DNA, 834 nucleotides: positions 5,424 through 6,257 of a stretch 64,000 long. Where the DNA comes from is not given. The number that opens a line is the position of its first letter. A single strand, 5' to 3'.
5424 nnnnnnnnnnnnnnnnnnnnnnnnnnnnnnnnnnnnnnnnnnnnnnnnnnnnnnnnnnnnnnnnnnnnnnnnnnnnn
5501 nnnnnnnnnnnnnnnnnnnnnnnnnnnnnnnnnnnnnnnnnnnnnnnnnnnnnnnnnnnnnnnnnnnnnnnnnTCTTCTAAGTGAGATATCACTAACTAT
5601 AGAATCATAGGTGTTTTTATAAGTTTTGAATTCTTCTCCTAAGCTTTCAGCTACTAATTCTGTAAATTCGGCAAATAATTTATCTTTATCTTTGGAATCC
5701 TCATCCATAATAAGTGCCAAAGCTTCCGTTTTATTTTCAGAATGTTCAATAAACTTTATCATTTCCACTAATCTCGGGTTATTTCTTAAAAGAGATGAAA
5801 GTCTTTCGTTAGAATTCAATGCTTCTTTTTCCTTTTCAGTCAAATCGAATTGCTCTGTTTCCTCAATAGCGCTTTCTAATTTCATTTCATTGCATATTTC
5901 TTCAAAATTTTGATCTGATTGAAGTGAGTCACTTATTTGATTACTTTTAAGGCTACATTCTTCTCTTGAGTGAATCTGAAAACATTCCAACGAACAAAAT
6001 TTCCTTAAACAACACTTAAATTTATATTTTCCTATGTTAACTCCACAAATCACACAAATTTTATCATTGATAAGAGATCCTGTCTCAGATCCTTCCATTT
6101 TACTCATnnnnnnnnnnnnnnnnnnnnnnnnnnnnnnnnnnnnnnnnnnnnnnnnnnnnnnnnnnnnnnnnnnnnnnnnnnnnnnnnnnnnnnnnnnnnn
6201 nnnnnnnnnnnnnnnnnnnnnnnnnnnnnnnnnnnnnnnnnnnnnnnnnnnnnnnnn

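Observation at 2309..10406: Three flavoenzyme genes side by side (secreted GMC oxidoreductase, PHBH-type FAD monooxygenase, adrenodoxin reductase-like) in a metabolically reduced parasite genome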

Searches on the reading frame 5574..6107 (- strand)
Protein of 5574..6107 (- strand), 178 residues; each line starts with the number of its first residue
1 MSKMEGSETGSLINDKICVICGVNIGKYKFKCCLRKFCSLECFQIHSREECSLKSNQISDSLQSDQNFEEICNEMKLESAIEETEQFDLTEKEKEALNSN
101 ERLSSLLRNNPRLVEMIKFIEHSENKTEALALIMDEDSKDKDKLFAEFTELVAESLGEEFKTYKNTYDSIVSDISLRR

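Call 7: search_protein_families(library=pfam, max_evalue=0.01, proteins=[window:5574-6107:-])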
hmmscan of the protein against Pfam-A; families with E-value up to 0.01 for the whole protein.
seq(178 aa): 1 family
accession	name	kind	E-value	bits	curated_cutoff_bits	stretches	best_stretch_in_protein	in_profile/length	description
PF04438.22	zf-HIT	-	0.00029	20.9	24.7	1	16-44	3-30/30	HIT zinc finger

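Call 86: search_protein_families(library=ncbifam, max_evalue=0.001, proteins=[P0001, P0024, P0014])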
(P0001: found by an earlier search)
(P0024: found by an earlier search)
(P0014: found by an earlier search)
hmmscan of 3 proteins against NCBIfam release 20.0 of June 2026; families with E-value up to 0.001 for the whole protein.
P0001 (664 aa): 53 families (the best 25 are shown)
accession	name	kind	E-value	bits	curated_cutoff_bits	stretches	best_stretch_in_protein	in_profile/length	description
NF004780.0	PRK06126.1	subfamily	2.8e-54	184.3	445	1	4-374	6-347/552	hypothetical protein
NF045577.1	FAD_mono_MbnF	equivalog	5.6e-41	140.7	800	1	4-407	2-366/531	methanobactin biosynthesis FAD monooxygenase MbnF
NF046068.1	AkvoneHdxseDnrF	equivalog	1.2e-36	126.6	650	1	9-412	1-365/439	aklavinone 12-hydroxylase DnrF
NF046069.1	AkvoneHdxseRdmE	equivalog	6.4e-35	120.9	700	1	9-405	1-360/521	aklavinone 12-hydroxylase RdmE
NF004829.0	PRK06183.1-3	subfamily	3.9e-33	115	390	2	5-225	7-208/520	bifunctional 3-(3-hydroxy-phenyl)propionate/3-hydroxycinnamic acid hydroxylase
NF004831.0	PRK06183.1-5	equivalog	1.8e-30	105.9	546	3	296-393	249-340/568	bifunctional 3-(3-hydroxy-phenyl)propionate/3-hydroxycinnamic acid hydroxylase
NF006002.0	PRK08132.1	subfamily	2.2e-28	99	416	3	298-401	271-368/552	FAD-dependent oxidoreductase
NF004832.0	PRK06184.1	subfamily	3.6e-27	95.3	476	3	297-372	252-325/506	hypothetical protein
NF006092.0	PRK08244.1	equivalog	1.6e-24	86.4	644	2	7-207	3-174/494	monooxygenase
NF004830.0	PRK06183.1-4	equivalog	1e-23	83.6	1135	2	7-207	19-196/617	bifunctional 3-(3-hydroxy-phenyl)propionate/3-hydroxycinnamic acid hydroxylase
NF033145.1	rif_monoox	equivalog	4.9e-23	81.7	800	2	329-393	267-328/472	rifampin monooxygenase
NF006144.0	PRK08294.1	subfamily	2.8e-22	78.8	560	2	7-206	33-224/637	phenol 2-monooxygenase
NF004828.0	PRK06183.1-2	equivalog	5.9e-22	77.7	853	2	317-395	271-343/568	bifunctional 3-(3-hydroxy-phenyl)propionate/3-hydroxycinnamic acid hydroxylase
NF004827.0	PRK06183.1-1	equivalog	9.2e-22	77.1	966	2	5-220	14-206/554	bifunctional 3-(3-hydroxy-phenyl)propionate/3-hydroxycinnamic acid hydroxylase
NF005303.0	PRK06834.1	subfamily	2.4e-19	69.2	625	1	329-376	263-310/488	hypothetical protein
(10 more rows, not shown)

P0024 (535 aa): 10 families
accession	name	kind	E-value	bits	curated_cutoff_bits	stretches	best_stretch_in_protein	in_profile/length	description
NF010590.0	PRK13984.1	equivalog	3.4e-13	48.6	946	1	9-111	290-382/611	putative oxidoreductase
NF009454.0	PRK12814.1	equivalog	8.4e-11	40.9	916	1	9-115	195-291/657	putative NADPH-dependent glutamate synthase small subunit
NF009410.0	PRK12771.1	subfamily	3.1e-10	39.3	516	1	9-121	140-241/566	NAD(P)-binding protein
TIGR01316.1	gltA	equivalog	4.5e-10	38.9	471.75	1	9-120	135-237/449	NADPH-dependent glutamate synthase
TIGR01317.1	GOGAT_sm_gam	subfamily_domain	1.9e-09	36.9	447.7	1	9-121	145-246/485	glutamate synthase small subunit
TIGR01318.1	gltD_gamma_fam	subfamily_domain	9.4e-09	34.4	482.95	1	9-117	143-241/467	glutamate synthase, small subunit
NF009451.0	PRK12809.1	equivalog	1.7e-07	29.9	1154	1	9-112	312-405/639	formate-dependent uric acid utilization protein YgfT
NF009408.0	PRK12769.1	equivalog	4.4e-07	28.4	1003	1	9-117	329-427/659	formate-dependent uric acid utilization protein AegA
NF009409.0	PRK12770.1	subfamily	3.3e-05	23.1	343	1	8-115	19-132/360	putative glutamate synthase subunit beta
NF009414.0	PRK12778.1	equivalog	0.00012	20.5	1103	1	8-126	432-542/752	bifunctional dihydroorotate dehydrogenase B NAD binding subunit/NADPH-dependent glutamate synthase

P0014 (698 aa): 18 families
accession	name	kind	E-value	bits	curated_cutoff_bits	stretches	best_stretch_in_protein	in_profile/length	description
NF002550.0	PRK02106.1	subfamily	4.6e-31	108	605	3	301-370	253-320/563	choline dehydrogenase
TIGR03970.1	mycofact_MftG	equivalog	5.1e-23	81.8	387.45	2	302-352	247-296/487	mycofactocin dehydrogenase MftG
TIGR01810.1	betA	equivalog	1.8e-21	76.4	732.1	2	301-368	246-311/532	choline dehydrogenase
TIGR04542.1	GMC_mycofac_2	equivalog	3.5e-15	56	400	2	40-124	1-85/425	mycofactocin system GMC family oxidoreductase MftG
NF038210.1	GMC_mycofac_3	equivalog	5.7e-12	45.2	300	1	41-123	1-81/418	mycofactocin system GMC family oxidoreductase MftG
TIGR02032.1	GG-red-SF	subfamily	9.5e-08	32.1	158.8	1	39-73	1-36/297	geranylgeranyl reductase family protein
NF053717.1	VnlPnlRedVprA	equivalog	1.3e-05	24.2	600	1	36-70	4-38/481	vinyl phenol reductase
TIGR00031.1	UDP-GALP_mutase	equivalog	1.6e-05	24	303.75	1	39-69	2-32/378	UDP-galactopyranose mutase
NF004945.0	PRK06292.2-3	equivalog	2.6e-05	23.3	494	1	37-69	2-34/457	dihydrolipoyl dehydrogenase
TIGR00292.1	TIGR00292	equivalog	5.2e-05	22.6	148.3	1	37-69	20-52/254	sulfide-dependent adenosine diphosphate thiazole synthase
TIGR01377.1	soxA_mon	subfamily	7.6e-05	21.6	479.65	1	39-69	1-31/381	amino oxidase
NF009477.0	PRK12843.1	equivalog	0.00012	20.7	758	1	34-69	12-47/578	FAD-dependent oxidoreductase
NF007450.0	PRK10015.1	subfamily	0.00034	19.4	466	1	35-71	2-38/429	FAD-dependent oxidoreductase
NF002480.1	PRK01747.1-1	equivalog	0.00035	19.1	540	1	36-69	246-279/645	bifunctional tRNA (5-methylaminomethyl-2-thiouridine)(34)-methyltransferase MnmC2/FAD-dependent 5-carboxymethylaminomethyl-2-thiouridine(34)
TIGR02023.1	BchP-ChlP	subfamily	0.00077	18.6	343.3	0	39-70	1-32/388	geranylgeranyl diphosphate reductase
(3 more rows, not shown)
